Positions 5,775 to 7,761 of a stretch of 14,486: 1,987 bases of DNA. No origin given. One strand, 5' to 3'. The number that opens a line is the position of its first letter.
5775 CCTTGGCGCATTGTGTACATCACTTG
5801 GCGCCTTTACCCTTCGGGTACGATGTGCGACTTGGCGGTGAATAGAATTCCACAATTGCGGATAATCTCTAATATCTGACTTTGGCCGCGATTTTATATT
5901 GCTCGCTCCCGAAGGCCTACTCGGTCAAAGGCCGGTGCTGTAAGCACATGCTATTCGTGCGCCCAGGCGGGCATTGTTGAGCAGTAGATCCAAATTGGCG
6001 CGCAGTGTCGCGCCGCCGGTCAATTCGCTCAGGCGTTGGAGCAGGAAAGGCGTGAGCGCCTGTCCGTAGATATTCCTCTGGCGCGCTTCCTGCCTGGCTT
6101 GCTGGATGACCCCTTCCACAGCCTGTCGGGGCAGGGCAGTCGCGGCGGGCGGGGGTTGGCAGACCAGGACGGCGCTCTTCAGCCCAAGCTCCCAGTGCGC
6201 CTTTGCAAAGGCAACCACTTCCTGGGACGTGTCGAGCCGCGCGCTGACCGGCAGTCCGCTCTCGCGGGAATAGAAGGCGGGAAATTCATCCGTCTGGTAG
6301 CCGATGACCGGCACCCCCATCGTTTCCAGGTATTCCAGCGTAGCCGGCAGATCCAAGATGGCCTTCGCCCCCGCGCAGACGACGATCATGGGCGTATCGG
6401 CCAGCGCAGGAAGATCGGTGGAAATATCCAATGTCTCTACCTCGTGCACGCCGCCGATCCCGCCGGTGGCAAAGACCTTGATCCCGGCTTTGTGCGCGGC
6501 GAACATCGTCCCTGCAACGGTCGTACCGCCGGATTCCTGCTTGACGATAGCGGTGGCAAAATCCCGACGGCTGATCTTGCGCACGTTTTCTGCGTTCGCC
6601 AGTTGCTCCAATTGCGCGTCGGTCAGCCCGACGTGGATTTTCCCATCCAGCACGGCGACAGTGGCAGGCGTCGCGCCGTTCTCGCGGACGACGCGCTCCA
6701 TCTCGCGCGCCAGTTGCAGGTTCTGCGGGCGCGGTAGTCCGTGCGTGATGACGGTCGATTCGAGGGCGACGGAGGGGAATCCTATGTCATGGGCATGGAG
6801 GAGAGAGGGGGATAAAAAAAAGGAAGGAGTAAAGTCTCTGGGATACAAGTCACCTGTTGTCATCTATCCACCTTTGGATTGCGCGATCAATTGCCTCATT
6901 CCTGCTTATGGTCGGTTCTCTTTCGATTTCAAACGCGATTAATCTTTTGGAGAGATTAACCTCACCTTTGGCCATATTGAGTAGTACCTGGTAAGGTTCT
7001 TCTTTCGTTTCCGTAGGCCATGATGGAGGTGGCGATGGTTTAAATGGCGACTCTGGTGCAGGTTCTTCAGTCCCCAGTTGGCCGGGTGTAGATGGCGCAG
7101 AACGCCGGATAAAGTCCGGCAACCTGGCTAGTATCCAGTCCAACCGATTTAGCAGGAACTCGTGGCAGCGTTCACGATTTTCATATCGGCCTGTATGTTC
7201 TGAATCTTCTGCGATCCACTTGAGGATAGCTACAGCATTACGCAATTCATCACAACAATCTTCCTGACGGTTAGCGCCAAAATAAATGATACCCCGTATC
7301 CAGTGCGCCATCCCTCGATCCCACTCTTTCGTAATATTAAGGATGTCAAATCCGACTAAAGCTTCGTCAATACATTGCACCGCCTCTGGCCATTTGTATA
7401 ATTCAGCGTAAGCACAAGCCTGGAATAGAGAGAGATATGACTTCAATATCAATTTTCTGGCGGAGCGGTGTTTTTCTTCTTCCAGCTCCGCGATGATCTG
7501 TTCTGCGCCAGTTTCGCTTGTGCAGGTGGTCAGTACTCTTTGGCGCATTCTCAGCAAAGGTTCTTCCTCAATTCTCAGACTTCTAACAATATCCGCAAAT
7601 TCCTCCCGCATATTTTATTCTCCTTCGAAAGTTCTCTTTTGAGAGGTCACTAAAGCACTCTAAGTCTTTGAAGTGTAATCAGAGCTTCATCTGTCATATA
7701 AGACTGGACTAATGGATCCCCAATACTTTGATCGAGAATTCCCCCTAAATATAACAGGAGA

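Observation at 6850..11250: AT-rich island of about 3.9 kb carrying a three-gene operon with two paralogous, polytopic SPFH/band-7 proteins, fused in-frame to the psuG operon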

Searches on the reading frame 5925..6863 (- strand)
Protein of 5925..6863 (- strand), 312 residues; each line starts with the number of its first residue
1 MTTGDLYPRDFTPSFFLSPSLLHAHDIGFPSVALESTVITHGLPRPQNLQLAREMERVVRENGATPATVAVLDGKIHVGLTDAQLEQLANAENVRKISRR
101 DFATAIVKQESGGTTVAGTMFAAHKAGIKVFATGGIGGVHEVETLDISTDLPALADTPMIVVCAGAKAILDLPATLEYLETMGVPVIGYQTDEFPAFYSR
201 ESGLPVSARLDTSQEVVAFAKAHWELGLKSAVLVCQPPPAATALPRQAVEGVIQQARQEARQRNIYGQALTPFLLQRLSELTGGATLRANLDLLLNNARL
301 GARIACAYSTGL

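Call 4: search_protein_families(library=pfam, proteins=[window:5925-6863:-], max_evalue=0.1)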
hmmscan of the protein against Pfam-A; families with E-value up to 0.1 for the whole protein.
window:5925-6863:- (312 aa): 1 family
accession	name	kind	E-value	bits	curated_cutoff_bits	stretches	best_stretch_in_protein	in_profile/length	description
PF04227.17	Indigoidine_A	-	5e-120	400.7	25.2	1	27-306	8-290/291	Indigoidine synthase A like protein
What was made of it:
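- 5925..6863 (-): psuG (pseudouridine-5'-phosphate glycosidase, Indigoidine_A family). It is a conserved downstream flank. It is probably co-transcribed here but is not part of the exchanged cassette. Pfam E=5e-120 (call 4).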

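Call 6: search_protein_families(library=ncbifam, proteins=[window:5925-6863:-], max_evalue=0.1)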
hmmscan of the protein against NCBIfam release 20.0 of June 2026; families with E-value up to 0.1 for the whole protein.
window:5925-6863:- (312 aa): 0 families

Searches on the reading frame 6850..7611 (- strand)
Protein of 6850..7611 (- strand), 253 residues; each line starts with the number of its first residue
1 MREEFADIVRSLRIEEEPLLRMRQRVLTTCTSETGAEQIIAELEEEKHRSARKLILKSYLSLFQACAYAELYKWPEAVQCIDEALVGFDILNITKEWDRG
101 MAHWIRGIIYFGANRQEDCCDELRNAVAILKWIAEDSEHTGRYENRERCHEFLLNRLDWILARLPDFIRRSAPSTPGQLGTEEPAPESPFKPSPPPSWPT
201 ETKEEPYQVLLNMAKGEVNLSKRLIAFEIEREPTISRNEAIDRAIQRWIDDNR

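Call 4: search_protein_families(library=pfam, proteins=[window:6850-7611:-], max_evalue=0.1)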
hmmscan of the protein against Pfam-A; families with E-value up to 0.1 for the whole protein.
window:6850-7611:- (253 aa): 1 family
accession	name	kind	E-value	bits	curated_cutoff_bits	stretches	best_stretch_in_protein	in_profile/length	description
PF07719.23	TPR_2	-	0.0018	18.7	27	0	64-85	7-28/34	Tetratricopeptide repeat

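Call 5: search_protein_families(library=padloc, proteins=[window:6850-7611:-], max_evalue=1)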
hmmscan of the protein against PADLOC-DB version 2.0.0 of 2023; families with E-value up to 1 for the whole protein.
window:6850-7611:- (253 aa): 0 families

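Call 6: search_protein_families(library=ncbifam, proteins=[window:6850-7611:-], max_evalue=0.1)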
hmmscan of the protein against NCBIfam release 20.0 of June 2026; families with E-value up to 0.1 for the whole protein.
window:6850-7611:- (253 aa): 0 families

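Call 43: find_homologous_proteins(query=window:6850-7611:-, max_evalue=0.01)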
Query window:6850-7611:- (253 aa): 2 proteins with E <= 0.01 among 506 candidates.
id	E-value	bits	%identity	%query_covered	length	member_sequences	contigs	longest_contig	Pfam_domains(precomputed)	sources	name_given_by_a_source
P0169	1.8e-149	514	89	100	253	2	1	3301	-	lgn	-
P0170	4.8e-66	241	51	94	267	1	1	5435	-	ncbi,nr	ncbi:MAG: hypothetical protein QMD04_13845, partial [Anaerolineales bacterium]|nr:hypothetical prote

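Call 78: search_protein_representatives(alignment_id=A4)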
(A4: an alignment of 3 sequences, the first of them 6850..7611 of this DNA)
Query: 3 sequences, 253 profile positions. Proteins with E-value up to 0.001 (for the whole library): 71; up to 1e-10: 11; up to 1e-30: 1. The best 71 are listed.
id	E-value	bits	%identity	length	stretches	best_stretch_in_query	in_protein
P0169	5.8e-158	540.1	-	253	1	1-253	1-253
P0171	4.4e-28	114.5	-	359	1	1-174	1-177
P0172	5.8e-17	78.1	-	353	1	1-162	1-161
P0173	1.8e-16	76.4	-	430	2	2-199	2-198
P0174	2.7e-16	75.9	-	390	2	1-153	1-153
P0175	3.6e-14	68.9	-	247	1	3-253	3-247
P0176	9.0e-14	67.6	-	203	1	9-153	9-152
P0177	8.3e-13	64.5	-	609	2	1-155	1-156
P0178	1.2e-12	63.9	-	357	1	1-161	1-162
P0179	5.1e-12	61.9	-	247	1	3-251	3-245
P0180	1.1e-11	60.8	-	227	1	1-181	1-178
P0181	1.1e-10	57.5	-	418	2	202-251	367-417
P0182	1.6e-10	57.0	-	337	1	1-200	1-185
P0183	2.5e-10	56.4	-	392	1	2-199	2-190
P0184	3.0e-10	56.1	-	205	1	3-154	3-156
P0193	4.3e-08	49.0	-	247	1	10-253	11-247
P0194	4.8e-08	48.8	-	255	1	11-253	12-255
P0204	1.3e-06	44.2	-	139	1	154-253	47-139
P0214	2.2e-05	40.1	-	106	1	197-252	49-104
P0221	4.7e-05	39.1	-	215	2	166-252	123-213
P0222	5.1e-05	39.0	-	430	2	176-246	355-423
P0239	7.3e-04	35.2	-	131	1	164-253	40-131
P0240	9.7e-04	34.7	-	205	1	161-253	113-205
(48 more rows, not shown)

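Call 80: search_protein_families(library=pfam, proteins=[P0204, P0214, P0239, P0240, P0221, P0222, P0181, P0175], max_evalue=1)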
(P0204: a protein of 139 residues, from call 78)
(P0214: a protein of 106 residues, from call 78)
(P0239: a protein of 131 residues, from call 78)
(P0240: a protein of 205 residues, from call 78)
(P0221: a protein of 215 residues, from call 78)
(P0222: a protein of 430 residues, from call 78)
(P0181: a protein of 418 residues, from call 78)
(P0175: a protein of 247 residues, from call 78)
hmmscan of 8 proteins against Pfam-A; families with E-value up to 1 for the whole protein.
P0204 (139 aa): 2 families
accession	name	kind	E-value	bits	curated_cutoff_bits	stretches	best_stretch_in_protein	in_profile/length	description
PF24000.1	DUF7316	-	0.18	12.9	27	1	83-129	24-70/78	Family of unknown function (DUF7316)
PF23949.1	TSTD2_N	-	0.23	11.8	27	1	11-30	24-43/70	TSTD2 protein N-terminal domain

P0214 (106 aa): 0 families

P0239 (131 aa): 0 families

P0240 (205 aa): 1 family
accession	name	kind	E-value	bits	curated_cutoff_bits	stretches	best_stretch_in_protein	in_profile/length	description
PF19560.4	DUF6082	-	0.19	11.7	26.7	1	148-194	35-81/163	Family of unknown function (DUF6082)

P0221 (215 aa): 0 families

P0222 (430 aa): 3 families
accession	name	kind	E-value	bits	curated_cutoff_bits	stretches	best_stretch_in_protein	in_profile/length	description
PF00717.28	Peptidase_S24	-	5.4e-05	23.3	23.3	1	244-345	28-115/116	Peptidase S24-like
PF13424.12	TPR_12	-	0.0042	17.7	30.1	1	68-131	12-75/77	Tetratricopeptide repeat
PF07719.23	TPR_2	-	0.0082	16.6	27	0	103-131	3-31/34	Tetratricopeptide repeat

P0181 (418 aa): 3 families
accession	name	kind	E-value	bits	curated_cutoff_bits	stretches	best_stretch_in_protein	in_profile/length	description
PF00717.28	Peptidase_S24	-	2.5e-05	24.4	23.3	1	239-331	29-115/116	Peptidase S24-like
PF13424.12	TPR_12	-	0.0005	20.7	30.1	1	60-129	4-76/77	Tetratricopeptide repeat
PF07719.23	TPR_2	-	0.038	14.6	27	1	100-129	3-32/34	Tetratricopeptide repeat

P0175 (247 aa): 4 families
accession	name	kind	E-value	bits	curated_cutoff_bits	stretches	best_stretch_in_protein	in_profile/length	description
PF07719.23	TPR_2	-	9.7e-05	22.7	27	1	107-132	6-31/34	Tetratricopeptide repeat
PF00515.34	TPR_1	-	0.0084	16.3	27.8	1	108-131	7-30/34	Tetratricopeptide repeat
PF13181.12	TPR_8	-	0.0093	16.5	25.7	1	107-131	6-30/34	Tetratricopeptide repeat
PF25063.1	ARM_TT21_C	-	0.075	13.3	35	1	27-132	61-159/209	Tetratricopeptide repeat protein 21 C-terminal ARM domain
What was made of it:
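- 6850..7611 (-): Gene C: a 253-aa soluble protein. It has an N-terminal TPR-like helical domain (about 1-165), a Pro-rich linker (about 166-205), and a C-terminal ~50-aa motif of the form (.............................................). It is the short, S24-less variant of the cassette's third gene. The motif is not in Pfam (call 80).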

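Call 84: list_cluster_members(proteins=[P0001, P0121, window:6850-7611:-])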
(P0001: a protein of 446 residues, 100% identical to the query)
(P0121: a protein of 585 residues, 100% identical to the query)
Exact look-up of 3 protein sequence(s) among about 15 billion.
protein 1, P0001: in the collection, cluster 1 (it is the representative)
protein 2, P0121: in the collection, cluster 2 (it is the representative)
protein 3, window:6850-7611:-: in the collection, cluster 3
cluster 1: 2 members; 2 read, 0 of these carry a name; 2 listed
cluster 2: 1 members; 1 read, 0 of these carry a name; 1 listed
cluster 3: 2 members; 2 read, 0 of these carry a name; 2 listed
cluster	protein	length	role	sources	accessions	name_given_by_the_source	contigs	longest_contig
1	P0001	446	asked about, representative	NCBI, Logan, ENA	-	-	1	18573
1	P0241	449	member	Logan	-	-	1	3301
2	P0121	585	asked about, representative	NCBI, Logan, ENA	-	-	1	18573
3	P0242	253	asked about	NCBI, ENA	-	-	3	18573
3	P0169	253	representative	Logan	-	-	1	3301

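Call 96: search_protein_families(library=phrogs, proteins=[window:6850-7611:-], max_evalue=0.01)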
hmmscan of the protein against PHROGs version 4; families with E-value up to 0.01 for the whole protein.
window:6850-7611:- (253 aa): 0 families

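Call 113: find_encoding_contigs(protein=P0170, flank=6000, max_places=2)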
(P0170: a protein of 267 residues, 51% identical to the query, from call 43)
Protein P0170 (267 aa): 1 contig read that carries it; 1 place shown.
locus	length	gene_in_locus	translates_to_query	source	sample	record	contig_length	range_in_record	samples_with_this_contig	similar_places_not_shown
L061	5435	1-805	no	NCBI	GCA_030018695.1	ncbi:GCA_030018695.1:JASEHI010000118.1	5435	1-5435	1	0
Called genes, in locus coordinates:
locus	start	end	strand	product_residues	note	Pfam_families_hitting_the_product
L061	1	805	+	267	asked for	?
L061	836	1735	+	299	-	PF04227:Indigoidine_A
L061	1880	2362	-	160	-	PF03061:4HBT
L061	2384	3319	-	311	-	-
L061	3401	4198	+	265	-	PF00696:AA_kinase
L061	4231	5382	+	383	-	PF01966:HD, PF13286:HD_assoc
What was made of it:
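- The closest relative, L061, has the same third gene-psuG-4HBT-311-AAkinase-HD order (call 113).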
